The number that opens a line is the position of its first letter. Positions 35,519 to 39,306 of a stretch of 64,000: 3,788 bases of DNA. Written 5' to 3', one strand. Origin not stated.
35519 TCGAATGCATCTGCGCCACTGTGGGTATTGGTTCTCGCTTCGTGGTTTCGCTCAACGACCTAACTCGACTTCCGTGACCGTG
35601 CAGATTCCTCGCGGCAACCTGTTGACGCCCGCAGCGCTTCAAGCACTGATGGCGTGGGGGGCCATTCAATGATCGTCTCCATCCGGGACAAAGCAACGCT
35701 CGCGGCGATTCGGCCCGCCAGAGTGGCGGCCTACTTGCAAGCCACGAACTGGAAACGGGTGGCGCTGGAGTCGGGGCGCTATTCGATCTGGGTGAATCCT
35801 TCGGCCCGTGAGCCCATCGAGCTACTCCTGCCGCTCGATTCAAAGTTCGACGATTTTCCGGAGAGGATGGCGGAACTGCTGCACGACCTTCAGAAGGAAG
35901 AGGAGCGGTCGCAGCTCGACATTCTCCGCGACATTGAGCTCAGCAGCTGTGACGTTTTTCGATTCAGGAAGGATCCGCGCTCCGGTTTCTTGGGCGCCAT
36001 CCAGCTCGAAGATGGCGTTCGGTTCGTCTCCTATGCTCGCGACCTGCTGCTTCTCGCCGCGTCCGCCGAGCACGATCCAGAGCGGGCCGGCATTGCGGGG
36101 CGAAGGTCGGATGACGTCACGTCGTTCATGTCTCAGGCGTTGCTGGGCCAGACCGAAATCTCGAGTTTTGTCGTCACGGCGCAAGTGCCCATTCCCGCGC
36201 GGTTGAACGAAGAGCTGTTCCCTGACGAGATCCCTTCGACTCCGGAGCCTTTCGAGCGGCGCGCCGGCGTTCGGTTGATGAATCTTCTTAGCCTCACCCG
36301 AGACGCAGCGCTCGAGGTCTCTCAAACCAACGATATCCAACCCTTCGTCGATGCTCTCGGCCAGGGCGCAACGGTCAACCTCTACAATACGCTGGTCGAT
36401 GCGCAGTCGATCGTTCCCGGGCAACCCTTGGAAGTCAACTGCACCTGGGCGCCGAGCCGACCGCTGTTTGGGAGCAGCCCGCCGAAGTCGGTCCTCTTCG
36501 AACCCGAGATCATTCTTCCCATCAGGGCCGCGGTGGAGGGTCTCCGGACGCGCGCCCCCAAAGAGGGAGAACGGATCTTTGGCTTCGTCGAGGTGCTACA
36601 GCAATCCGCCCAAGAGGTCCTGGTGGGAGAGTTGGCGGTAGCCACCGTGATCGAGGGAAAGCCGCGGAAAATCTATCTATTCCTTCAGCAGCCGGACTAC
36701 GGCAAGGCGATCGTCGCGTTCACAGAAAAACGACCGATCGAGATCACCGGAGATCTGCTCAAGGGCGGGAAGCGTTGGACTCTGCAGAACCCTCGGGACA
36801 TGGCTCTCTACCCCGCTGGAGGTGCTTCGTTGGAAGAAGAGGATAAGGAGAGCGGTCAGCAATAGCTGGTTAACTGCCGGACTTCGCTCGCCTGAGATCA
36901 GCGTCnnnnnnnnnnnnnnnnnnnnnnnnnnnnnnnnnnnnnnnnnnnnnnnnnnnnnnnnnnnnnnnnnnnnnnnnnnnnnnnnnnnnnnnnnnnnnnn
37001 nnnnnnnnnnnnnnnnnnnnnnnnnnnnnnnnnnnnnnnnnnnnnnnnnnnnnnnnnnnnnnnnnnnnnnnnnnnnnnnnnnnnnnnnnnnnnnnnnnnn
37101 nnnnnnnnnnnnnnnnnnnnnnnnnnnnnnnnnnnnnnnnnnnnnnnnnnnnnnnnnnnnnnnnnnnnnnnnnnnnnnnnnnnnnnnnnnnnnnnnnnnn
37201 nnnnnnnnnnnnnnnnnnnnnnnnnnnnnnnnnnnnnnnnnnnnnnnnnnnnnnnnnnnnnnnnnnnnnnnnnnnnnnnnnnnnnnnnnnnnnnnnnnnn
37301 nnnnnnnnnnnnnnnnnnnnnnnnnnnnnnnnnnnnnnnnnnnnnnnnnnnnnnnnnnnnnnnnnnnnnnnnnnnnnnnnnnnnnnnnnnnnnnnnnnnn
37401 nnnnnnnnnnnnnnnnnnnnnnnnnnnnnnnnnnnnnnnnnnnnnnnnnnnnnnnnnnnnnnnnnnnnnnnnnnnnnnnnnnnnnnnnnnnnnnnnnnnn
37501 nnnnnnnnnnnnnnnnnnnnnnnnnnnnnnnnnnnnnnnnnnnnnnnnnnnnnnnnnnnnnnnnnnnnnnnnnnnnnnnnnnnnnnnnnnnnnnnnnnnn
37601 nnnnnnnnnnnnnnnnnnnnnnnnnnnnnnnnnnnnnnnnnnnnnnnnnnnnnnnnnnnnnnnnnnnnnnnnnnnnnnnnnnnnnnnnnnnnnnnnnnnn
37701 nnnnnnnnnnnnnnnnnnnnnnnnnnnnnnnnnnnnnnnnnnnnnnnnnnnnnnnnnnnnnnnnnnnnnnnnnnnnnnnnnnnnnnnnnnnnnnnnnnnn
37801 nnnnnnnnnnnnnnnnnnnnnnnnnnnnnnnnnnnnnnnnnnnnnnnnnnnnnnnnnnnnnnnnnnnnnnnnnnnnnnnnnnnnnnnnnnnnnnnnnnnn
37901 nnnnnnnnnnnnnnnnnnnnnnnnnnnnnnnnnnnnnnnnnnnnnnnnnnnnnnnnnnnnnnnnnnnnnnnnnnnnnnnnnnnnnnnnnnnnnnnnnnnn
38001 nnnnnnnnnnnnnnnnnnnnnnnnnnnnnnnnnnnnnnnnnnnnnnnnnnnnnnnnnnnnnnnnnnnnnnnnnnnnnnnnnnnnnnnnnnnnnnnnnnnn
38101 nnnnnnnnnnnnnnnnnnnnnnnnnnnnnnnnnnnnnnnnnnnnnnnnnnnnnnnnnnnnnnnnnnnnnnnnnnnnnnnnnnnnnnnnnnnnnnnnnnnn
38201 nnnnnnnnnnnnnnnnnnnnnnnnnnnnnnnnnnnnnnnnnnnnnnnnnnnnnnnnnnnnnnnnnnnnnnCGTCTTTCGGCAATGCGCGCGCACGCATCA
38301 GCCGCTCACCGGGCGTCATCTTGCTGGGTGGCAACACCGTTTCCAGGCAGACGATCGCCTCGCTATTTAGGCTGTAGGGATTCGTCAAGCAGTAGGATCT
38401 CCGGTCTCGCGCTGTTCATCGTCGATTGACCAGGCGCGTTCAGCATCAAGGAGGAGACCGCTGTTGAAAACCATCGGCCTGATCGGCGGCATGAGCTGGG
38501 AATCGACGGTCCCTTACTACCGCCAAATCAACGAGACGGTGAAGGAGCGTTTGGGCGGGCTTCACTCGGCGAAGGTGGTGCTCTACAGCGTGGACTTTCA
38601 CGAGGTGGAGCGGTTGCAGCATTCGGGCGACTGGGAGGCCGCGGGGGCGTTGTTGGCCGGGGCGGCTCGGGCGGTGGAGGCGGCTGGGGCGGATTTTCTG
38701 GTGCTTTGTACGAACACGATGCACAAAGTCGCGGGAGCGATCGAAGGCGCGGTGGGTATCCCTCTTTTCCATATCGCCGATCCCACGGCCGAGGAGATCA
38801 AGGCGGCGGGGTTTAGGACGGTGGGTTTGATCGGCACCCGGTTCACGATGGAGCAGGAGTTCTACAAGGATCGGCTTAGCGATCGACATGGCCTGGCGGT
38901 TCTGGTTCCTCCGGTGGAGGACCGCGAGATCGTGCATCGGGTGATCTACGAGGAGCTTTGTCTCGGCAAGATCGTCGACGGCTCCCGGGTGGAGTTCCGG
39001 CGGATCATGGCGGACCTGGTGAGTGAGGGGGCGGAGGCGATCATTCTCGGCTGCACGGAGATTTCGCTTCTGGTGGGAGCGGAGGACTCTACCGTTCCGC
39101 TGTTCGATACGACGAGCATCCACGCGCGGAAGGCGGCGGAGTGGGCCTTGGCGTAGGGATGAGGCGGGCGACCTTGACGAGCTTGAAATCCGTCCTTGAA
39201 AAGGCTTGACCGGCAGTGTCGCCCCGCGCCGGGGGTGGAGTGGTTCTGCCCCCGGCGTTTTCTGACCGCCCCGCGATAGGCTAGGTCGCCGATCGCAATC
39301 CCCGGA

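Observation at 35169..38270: Candidate undescribed three-gene defence operon: DUF4365-like nuclease-fold protein, 399-aa unknown protein and SIR2-like NADase-type protein, on a lower-GC island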

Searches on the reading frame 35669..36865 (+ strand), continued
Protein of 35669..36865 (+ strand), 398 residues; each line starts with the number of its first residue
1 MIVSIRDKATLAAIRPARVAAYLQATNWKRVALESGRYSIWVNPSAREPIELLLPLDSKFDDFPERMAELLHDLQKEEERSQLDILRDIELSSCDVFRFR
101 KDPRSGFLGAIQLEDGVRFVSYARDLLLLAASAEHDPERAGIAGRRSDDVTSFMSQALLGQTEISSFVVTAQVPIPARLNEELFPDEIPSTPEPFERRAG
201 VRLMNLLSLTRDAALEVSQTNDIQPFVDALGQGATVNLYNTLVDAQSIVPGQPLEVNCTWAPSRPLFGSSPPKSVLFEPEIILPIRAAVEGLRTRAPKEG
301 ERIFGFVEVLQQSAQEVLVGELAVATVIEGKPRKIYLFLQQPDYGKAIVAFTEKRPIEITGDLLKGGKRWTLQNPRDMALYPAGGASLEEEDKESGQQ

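Call 87: fold_search(model_id=the predicted structure, library=pdb)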
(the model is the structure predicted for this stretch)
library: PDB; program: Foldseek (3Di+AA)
matches with E <= 10: 894; with E <= 0.001: 0
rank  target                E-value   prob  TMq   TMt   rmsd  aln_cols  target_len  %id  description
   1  3amu_A                7.2e-03  0.47  0.18  0.18  20.7       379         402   10  Crystal structure of the TiaS-tRNA(Ile2)-AMPCPP-agmatine complex (released 2011-10-19)
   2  2hql_F                8.5e-03  1.00  0.15  0.50  10.2       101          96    9  Crystal structure of a small single-stranded DNA binding protein from Mycoplasma pneumoniae (released 2007-05-01)
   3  3f2b_A                1.1e-02  1.00  0.17  0.08   4.0        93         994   11  DNA Polymerase PolC from Geobacillus kaustophilus complex with DNA, dGTP, Mg and Zn (released 2009-01-20)
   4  9mj5_B                1.2e-02  1.00  0.15  0.26   4.3        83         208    7  Catalytic domain of human DNA polymerase alpha in complex with DNA and RPA (released 2025-02-19)
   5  4gn3_J                1.3e-02  1.00  0.15  0.46   4.7        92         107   17  OBody AM1L10 bound to hen egg-white lysozyme (released 2013-08-21)
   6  2hql_C                1.4e-02  1.00  0.16  0.57   5.8        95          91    7  Crystal structure of a small single-stranded DNA binding protein from Mycoplasma pneumoniae (released 2007-05-01)
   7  4gn3_R                1.7e-02  1.00  0.15  0.44   5.4        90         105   13  OBody AM1L10 bound to hen egg-white lysozyme (released 2013-08-21)
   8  4gn3_N                1.8e-02  0.99  0.14  0.43   5.0        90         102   18  OBody AM1L10 bound to hen egg-white lysozyme (released 2013-08-21)
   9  2hql_A                2.1e-02  1.00  0.17  0.53  10.1       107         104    6  Crystal structure of a small single-stranded DNA binding protein from Mycoplasma pneumoniae (released 2007-05-01)
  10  3f2c_A                2.2e-02  1.00  0.17  0.07   4.1        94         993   12  DNA Polymerase PolC from Geobacillus kaustophilus complex with DNA, dGTP and Mn (released 2009-01-20)
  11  4gn3_D                2.3e-02  1.00  0.15  0.44   5.4        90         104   13  OBody AM1L10 bound to hen egg-white lysozyme (released 2013-08-21)
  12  4gn3_B                2.7e-02  0.99  0.15  0.44   5.3        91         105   13  OBody AM1L10 bound to hen egg-white lysozyme (released 2013-08-21)
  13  9m5m_B                2.7e-02  0.97  0.14  0.12   5.6        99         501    9  Crystal structure of Plasmodium vivax aspartyl-tRNA synthetase (PvDRS) (released 2025-06-04)
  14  9slz_A                3.2e-02  0.93  0.13  0.11   7.4       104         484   14  Structure of Thermus thermophilus lysyl-tRNA synthetase complexed with wild-type E.coli tRNALys(mnm5s2UUU) and sulpham (released 2025-09-17)
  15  8uzt_A                3.4e-02  1.00  0.17  0.51   4.0        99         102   17  Mitochondrial single-stranded binding protein bound to DNA (released 2024-08-21)
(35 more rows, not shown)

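Call 90: search_protein_representatives(alignment_id=A3)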
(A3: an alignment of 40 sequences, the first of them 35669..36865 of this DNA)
Query: 40 sequences, 392 profile positions. Proteins with E-value up to 0.001 (for the whole library): 5758; up to 1e-10: 4015; up to 1e-30: 1896. The best 150 are listed.
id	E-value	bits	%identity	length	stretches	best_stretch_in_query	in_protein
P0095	2.0e-165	566.6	-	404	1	1-390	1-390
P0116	9.1e-136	469.0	-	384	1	1-388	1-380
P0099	1.4e-127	442.0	-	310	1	78-386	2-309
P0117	2.7e-119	414.8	-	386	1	1-389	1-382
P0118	5.0e-113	394.1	-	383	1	1-389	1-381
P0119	4.2e-112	391.1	-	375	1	1-384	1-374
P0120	7.5e-112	390.2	-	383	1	1-386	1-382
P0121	1.9e-111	388.9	-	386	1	1-390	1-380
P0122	7.4e-110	383.7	-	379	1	1-388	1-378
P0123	2.8e-109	381.8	-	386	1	1-386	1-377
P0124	1.0e-108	379.9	-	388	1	1-390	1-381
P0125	1.9e-107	375.7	-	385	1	1-386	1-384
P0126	3.1e-107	375.0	-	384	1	1-387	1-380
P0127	3.6e-106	371.5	-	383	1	1-383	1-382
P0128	1.4e-105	369.6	-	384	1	1-386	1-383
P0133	5.7e-105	367.6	-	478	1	4-381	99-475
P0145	5.5e-101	354.5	-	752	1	1-387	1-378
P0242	4.3e-90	318.6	-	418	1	1-383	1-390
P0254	9.7e-89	314.2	-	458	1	1-381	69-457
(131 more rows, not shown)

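Call 91: search_protein_families(library=pfam, proteins=[P0145, P0133, P0254, P0242], max_evalue=0.01)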
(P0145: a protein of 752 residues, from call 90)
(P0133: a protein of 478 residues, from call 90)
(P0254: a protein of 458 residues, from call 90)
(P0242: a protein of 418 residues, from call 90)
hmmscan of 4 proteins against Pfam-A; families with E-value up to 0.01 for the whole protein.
P0145 (752 aa): 13 families
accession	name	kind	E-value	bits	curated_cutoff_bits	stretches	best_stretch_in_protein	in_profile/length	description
PF13424.12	TPR_12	-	6.2e-21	74.8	30.1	2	498-568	4-76/77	Tetratricopeptide repeat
PF00515.34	TPR_1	-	2.7e-14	52.7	27.8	0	410-438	2-30/34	Tetratricopeptide repeat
PF07719.23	TPR_2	-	5.1e-14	51.6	27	1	497-527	1-31/34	Tetratricopeptide repeat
PF13374.12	TPR_10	-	4.2e-11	42.9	27.5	1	542-566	7-31/42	Tetratricopeptide repeat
PF17874.7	TPR_MalT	-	9.2e-11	42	45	2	546-725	49-228/336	MalT-like TPR region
PF13181.12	TPR_8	-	4e-09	36.4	25.7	0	456-484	3-31/34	Tetratricopeptide repeat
PF13176.12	TPR_7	-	5.5e-07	29.6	27.9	0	499-533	1-35/36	Tetratricopeptide repeat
PF13414.12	TPR_11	-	3.2e-06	27.1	26.8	0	592-609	8-25/42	TPR repeat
PF14938.12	SNAP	-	1.2e-05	25.4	25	1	510-639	48-176/282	Soluble NSF attachment protein, SNAP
PF13428.12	TPR_14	-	0.00059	20.7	23.5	0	544-569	8-33/44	Tetratricopeptide repeat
PF13431.12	TPR_17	-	0.0019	18.8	24.4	0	449-474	8-33/34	Tetratricopeptide repeat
PF10516.15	SHNi-TPR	-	0.0034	17.3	21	0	582-611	5-34/38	SHNi-TPR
PF12862.13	ANAPC5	-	0.0054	17.2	23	0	498-533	39-74/91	Anaphase-promoting complex subunit 5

P0133 (478 aa): 1 family
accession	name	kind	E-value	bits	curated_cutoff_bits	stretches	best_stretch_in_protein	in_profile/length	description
PF14280.11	DUF4365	-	5.1e-12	46.5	24.3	1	1-101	50-136/139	Domain of unknown function (DUF4365)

P0254 (458 aa): 1 family
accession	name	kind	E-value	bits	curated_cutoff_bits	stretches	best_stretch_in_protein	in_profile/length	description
PF14280.11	DUF4365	-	8e-08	32.9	24.3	1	8-66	1-58/139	Domain of unknown function (DUF4365)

P0242 (418 aa): 0 families

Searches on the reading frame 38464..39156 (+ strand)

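Call 3: search_protein_families(library=pfam, proteins=[window:38464-39156:+], max_evalue=0.1)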
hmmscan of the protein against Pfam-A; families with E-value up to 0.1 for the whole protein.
window:38464-39156:+ (230 aa): 1 family
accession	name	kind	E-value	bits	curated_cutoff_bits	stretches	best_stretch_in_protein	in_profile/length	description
PF01177.27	Asp_Glu_race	-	9.4e-44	150.2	31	1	7-224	1-211/211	Asp/Glu/Hydantoin racemase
